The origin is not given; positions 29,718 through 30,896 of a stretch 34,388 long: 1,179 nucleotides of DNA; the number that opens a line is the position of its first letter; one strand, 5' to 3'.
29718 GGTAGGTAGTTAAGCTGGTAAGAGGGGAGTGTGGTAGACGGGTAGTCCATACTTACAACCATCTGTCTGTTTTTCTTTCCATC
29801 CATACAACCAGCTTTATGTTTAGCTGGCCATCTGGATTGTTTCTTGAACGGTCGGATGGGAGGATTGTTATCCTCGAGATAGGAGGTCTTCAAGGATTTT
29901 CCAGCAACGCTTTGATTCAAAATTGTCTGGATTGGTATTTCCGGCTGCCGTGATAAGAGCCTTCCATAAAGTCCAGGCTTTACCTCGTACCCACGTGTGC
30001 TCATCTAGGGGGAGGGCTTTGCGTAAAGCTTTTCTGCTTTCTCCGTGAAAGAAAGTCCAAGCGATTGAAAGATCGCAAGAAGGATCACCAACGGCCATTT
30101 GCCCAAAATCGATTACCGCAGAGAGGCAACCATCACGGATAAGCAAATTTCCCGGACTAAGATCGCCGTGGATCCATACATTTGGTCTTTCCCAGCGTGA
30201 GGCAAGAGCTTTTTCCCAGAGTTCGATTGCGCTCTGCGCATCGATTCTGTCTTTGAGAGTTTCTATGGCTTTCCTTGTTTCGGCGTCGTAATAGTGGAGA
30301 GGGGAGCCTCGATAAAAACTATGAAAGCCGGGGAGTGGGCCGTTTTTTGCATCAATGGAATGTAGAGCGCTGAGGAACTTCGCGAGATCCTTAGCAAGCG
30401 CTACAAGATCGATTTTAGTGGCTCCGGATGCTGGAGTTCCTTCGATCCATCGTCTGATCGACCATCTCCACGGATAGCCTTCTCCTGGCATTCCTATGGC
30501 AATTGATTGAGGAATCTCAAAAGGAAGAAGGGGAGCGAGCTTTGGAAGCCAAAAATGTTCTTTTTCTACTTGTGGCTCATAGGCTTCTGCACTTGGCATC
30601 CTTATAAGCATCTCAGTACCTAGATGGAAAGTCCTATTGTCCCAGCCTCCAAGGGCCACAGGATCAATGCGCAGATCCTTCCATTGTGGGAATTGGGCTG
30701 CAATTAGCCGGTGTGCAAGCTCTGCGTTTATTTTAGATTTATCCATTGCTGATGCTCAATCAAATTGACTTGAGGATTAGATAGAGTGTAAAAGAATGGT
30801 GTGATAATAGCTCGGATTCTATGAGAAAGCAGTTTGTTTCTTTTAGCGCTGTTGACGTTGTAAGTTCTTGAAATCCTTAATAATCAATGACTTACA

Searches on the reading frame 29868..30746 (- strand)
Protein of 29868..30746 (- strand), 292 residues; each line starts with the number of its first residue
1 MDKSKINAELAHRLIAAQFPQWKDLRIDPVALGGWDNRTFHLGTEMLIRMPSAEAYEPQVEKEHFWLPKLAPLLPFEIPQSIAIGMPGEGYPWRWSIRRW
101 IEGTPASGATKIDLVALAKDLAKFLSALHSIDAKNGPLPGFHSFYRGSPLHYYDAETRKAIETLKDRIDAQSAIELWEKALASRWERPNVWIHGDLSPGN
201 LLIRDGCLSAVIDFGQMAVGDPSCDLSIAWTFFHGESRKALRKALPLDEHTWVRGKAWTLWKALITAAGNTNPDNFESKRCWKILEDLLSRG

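Call 16: search_protein_families(library=pfam, proteins=[window:29868-30746:-], max_evalue=0.01)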
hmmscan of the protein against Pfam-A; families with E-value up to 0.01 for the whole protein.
window:29868-30746:- (292 aa): 2 families
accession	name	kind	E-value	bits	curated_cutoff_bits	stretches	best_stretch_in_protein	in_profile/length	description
PF01636.29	APH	-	9.6e-42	143.8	23.2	1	33-246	7-226/239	Phosphotransferase enzyme family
PF01163.29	RIO1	-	0.0069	16.5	22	0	189-218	124-152/187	RIO domain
